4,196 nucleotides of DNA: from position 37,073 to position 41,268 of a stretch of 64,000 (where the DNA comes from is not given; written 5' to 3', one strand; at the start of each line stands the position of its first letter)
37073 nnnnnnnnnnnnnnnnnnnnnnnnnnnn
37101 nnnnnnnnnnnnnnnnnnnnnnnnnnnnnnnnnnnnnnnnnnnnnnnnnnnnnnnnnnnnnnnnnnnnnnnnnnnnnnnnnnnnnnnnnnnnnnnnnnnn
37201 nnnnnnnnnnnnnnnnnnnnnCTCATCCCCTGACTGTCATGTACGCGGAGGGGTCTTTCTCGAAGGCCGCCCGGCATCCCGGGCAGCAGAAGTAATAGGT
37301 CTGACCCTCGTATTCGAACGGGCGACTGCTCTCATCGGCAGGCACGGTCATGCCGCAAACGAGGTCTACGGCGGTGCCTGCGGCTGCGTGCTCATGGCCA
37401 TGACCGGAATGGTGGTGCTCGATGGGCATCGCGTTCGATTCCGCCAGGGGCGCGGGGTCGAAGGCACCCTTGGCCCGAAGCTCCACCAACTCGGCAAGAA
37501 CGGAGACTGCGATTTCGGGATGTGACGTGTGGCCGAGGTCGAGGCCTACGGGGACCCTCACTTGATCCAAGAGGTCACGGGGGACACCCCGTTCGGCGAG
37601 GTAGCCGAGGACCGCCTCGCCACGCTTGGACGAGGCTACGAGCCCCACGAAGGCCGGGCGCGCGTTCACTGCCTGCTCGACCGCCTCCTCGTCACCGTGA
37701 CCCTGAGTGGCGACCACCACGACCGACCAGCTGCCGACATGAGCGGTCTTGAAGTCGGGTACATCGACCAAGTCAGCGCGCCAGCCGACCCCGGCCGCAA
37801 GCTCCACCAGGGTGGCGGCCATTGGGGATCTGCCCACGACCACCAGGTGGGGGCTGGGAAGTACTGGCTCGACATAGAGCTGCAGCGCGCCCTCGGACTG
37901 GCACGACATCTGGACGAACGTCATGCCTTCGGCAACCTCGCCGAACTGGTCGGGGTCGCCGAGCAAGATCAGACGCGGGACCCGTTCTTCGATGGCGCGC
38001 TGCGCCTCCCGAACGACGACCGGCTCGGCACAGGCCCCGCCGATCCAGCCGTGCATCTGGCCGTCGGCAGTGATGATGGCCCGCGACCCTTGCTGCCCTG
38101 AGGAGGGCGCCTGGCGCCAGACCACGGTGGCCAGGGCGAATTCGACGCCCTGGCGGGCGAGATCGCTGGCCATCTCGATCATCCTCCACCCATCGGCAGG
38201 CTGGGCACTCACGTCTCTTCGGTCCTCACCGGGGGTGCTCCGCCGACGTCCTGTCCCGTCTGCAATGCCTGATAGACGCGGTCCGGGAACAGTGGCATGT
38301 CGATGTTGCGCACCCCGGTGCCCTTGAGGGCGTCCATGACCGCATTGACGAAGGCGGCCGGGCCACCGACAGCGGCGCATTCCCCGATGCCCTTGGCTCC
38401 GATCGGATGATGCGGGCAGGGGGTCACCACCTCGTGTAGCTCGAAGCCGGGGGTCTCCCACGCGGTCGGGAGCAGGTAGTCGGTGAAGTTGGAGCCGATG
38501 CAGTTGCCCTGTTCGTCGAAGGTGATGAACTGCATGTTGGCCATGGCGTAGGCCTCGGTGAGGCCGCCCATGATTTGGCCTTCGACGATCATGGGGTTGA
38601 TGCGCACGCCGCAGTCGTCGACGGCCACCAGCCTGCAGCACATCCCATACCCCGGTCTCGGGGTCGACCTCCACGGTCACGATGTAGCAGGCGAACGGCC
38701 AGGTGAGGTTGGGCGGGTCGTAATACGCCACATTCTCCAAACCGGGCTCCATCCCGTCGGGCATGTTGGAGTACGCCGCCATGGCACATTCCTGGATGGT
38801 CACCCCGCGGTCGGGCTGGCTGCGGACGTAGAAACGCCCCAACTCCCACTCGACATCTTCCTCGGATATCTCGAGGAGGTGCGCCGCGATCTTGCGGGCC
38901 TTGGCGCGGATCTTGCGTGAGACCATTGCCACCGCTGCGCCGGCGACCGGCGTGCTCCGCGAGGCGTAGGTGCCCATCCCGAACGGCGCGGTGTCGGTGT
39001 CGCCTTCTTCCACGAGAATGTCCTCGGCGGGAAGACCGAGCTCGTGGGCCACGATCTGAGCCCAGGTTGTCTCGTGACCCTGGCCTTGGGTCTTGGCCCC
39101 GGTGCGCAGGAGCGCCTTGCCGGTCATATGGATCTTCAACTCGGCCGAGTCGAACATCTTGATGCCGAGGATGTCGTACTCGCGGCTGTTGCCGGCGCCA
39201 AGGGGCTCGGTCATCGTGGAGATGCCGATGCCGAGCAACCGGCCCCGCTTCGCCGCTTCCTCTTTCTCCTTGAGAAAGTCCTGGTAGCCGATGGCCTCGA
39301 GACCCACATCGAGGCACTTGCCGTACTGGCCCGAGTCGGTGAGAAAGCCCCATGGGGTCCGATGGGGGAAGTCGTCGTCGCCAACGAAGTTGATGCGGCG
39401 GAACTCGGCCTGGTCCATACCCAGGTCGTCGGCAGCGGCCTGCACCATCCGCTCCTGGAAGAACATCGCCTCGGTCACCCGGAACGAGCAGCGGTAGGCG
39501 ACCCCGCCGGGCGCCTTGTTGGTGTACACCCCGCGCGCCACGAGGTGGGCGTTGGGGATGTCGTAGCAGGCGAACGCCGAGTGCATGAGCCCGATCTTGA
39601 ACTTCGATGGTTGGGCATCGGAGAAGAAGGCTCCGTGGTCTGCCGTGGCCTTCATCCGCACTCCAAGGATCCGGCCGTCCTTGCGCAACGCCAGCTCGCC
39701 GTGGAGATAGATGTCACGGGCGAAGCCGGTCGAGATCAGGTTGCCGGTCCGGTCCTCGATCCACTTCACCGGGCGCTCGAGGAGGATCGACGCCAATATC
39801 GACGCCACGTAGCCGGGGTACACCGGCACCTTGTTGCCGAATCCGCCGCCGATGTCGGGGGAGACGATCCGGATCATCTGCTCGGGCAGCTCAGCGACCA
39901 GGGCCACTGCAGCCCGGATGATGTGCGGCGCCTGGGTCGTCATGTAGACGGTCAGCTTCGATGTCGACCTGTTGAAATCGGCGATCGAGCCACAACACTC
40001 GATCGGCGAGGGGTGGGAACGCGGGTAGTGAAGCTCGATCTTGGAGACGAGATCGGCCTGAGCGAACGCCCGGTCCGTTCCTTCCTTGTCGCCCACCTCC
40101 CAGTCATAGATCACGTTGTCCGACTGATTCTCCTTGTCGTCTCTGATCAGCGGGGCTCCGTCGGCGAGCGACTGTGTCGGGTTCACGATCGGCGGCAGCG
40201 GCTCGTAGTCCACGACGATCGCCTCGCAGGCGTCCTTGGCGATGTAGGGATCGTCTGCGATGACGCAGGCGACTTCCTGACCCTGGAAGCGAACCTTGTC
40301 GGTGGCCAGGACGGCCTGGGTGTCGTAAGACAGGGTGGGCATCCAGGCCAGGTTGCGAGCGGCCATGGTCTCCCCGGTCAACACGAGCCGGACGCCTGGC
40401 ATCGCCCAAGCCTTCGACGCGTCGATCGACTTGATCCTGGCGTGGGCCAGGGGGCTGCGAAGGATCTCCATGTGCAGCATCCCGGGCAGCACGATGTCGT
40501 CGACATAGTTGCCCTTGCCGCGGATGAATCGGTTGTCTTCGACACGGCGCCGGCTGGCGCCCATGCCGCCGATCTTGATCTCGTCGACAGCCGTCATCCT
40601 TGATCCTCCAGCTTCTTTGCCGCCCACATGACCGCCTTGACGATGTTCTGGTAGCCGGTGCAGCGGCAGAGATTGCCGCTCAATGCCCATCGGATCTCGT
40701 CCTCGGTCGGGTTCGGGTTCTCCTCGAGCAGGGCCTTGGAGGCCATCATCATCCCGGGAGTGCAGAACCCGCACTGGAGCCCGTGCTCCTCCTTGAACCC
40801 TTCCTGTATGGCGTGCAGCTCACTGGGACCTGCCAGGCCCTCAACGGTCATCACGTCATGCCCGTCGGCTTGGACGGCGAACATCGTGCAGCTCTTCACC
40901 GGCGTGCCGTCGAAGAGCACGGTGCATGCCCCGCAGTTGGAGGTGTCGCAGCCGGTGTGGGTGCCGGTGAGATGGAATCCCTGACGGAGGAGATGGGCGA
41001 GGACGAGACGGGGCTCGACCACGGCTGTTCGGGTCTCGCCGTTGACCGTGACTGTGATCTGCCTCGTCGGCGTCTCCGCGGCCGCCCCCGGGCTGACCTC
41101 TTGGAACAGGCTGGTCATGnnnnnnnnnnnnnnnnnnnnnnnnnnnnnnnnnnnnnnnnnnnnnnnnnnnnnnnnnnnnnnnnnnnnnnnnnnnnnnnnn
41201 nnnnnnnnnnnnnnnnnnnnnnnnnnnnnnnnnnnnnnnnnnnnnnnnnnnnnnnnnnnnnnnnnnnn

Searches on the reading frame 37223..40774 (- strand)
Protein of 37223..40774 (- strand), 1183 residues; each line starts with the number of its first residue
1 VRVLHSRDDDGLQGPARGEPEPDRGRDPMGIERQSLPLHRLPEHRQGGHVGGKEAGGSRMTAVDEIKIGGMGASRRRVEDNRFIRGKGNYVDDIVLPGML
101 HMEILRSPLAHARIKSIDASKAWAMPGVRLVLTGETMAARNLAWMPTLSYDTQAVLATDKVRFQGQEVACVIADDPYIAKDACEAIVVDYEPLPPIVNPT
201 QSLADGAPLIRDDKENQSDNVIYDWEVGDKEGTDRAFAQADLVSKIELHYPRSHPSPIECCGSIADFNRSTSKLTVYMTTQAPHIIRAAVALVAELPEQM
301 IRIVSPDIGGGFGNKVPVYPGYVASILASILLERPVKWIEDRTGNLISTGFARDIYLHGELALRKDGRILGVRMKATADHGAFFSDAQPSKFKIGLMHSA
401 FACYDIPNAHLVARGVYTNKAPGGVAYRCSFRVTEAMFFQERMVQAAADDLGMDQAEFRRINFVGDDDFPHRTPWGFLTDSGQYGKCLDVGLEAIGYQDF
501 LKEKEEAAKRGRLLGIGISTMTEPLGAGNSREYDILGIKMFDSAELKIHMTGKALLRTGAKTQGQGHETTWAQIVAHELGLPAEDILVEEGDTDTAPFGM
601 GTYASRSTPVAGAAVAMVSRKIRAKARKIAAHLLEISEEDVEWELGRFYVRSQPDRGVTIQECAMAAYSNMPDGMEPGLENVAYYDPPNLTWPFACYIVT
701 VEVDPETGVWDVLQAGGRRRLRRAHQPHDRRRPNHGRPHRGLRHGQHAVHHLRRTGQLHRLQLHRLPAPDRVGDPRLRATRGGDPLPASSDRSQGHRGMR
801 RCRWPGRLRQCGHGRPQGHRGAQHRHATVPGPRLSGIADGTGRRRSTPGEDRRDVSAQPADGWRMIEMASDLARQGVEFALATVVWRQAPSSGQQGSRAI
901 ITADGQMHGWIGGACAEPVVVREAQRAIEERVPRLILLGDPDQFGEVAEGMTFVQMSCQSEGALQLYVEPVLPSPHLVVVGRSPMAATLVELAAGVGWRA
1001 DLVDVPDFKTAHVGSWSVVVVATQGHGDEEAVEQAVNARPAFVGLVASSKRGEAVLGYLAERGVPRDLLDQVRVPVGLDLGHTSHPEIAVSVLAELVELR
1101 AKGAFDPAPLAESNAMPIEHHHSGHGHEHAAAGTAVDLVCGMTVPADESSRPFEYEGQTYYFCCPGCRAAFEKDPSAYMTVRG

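Call 9: search_protein_families(library=pfam, proteins=[window:37223-40774:-], max_evalue=0.001)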
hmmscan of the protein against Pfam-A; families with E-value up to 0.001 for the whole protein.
window:37223-40774:- (1183 aa): 7 families
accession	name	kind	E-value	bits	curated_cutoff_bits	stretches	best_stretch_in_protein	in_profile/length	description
PF02738.23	MoCoBD_1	-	1.2e-69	234.6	27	1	215-463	3-244/244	Molybdopterin cofactor-binding domain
PF20256.3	MoCoBD_2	-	1.3e-57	195.9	27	1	492-714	3-222/283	Molybdopterin cofactor-binding domain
PF01315.27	Ald_Xan_dh_C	-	7.4e-34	116.8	31.3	1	86-194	2-110/110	Aldehyde oxidase and xanthine dehydrogenase, a/b hammerhead domain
PF13478.12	XdhC_C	-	2.1e-21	77.2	29.7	1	977-1096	1-125/125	XdhC Rossmann domain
PF02625.21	XdhC_CoxI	-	9.1e-16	58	24.3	1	873-935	2-64/68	XdhC and CoxI family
PF04945.19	YHS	-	2.5e-12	47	30.3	1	1136-1180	2-45/47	YHS domain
PF24273.1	TRASH_HVO_1752_C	-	1.9e-05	25.2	27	1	1139-1173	6-38/47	HVO_1752, C-terminal TRASH domain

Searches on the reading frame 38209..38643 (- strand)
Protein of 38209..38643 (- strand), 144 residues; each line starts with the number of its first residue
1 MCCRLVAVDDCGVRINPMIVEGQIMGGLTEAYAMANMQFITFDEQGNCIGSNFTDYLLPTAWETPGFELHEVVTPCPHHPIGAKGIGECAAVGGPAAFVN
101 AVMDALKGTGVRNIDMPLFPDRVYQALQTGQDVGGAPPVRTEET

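Call 9: search_protein_families(library=pfam, proteins=[window:38209-38643:-], max_evalue=0.001)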
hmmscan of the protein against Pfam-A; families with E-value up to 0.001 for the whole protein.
window:38209-38643:- (144 aa): 1 family
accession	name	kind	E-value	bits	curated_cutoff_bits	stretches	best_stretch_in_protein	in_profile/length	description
PF20256.3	MoCoBD_2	-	5.8e-18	65.8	27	1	4-65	222-283/283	Molybdopterin cofactor-binding domain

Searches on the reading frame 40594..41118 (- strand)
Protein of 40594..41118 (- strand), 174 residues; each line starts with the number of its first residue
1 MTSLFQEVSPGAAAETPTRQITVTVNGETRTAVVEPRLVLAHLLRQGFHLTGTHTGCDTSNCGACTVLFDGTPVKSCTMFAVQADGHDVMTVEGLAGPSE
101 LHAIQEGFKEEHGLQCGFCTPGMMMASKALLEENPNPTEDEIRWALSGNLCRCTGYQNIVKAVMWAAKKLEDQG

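Call 9: search_protein_families(library=pfam, proteins=[window:40594-41118:-], max_evalue=0.001)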
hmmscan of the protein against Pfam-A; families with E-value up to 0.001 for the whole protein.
window:40594-41118:- (174 aa): 3 families
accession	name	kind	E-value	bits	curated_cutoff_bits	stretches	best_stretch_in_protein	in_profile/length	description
PF01799.25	Fer2_2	-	7e-34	116.2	30.3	1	91-163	1-74/75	[2Fe-2S] binding domain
PF00111.32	Fer2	-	6.3e-06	26.5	21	1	23-79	1-57/77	2Fe-2S iron-sulfur cluster binding domain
PF13085.11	Fer2_3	-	0.00017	22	27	1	55-95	50-89/107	2Fe-2S iron-sulfur cluster binding domain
